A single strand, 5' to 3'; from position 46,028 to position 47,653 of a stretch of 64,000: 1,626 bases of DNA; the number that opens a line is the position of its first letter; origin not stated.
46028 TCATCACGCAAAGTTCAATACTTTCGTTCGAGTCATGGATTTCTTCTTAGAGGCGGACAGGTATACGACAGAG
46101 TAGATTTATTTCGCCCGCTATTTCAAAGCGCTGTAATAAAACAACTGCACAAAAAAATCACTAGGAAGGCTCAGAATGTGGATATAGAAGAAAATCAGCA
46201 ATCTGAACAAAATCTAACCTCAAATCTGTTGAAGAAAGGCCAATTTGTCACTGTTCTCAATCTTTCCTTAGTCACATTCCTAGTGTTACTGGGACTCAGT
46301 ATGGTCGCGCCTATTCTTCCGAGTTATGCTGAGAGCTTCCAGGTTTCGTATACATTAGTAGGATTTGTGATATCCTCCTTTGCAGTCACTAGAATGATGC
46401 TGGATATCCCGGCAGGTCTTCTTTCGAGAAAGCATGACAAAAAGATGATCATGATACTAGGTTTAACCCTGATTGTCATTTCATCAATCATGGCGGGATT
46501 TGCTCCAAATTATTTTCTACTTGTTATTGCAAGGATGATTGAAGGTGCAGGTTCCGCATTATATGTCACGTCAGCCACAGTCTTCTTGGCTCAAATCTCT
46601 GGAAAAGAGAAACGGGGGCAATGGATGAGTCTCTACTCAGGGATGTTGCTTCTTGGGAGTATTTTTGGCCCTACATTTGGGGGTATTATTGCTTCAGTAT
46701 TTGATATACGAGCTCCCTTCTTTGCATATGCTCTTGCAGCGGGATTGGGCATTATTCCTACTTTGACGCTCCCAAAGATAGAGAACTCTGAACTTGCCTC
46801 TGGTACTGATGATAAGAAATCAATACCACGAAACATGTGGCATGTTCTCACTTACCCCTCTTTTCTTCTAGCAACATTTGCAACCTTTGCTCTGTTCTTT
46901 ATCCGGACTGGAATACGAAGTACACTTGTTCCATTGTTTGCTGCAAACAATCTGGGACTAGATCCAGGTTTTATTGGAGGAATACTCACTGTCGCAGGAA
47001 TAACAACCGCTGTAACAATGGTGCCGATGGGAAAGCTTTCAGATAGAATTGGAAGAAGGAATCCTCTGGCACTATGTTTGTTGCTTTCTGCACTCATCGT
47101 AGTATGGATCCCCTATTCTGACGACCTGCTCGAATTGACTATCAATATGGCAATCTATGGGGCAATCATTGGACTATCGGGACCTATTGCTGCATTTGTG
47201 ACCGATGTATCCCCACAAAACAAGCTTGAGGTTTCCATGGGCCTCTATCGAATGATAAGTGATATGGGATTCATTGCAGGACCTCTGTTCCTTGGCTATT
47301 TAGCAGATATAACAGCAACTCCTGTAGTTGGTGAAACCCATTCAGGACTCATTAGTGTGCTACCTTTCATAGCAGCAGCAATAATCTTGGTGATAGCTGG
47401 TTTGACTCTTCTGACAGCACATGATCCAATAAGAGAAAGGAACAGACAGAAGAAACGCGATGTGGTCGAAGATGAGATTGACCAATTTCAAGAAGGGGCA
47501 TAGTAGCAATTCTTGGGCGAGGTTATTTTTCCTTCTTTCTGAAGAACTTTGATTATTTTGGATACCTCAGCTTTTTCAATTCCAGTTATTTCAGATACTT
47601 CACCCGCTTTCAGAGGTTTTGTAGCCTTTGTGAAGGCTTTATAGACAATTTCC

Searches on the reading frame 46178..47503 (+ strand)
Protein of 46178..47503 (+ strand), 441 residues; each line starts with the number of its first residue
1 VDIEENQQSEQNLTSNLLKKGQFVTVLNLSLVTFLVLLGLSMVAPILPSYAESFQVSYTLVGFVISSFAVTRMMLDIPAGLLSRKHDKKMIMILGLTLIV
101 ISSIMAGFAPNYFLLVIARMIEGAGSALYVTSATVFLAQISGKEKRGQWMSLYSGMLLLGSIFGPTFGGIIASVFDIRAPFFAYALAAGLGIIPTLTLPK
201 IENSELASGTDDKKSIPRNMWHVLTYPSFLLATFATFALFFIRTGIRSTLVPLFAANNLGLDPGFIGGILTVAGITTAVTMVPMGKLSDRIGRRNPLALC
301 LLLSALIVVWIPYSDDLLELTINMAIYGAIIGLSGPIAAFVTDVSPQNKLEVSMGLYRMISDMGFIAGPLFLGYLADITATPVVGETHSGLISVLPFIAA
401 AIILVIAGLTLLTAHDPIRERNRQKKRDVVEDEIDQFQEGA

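Call 94: search_protein_families(library=pfam, proteins=[window:46178-47503:+], max_evalue=0.0001)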
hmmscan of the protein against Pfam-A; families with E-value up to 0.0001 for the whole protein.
window:46178-47503:+ (441 aa): 4 families
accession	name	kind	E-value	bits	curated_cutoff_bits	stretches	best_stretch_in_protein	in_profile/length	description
PF07690.21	MFS_1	-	2e-57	195.1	33.4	2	29-253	1-227/347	Major Facilitator Superfamily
PF00083.30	Sugar_tr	-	2e-14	53.8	22.3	1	57-199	44-192/452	Sugar (and other) transporter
PF12832.13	MFS_1_like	-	2.2e-12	47.2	25.2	2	15-178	206-368/373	MFS_1 like family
PF05977.19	MFS_3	-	3.4e-11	42.7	27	1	56-412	42-398/524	Transmembrane secretion effector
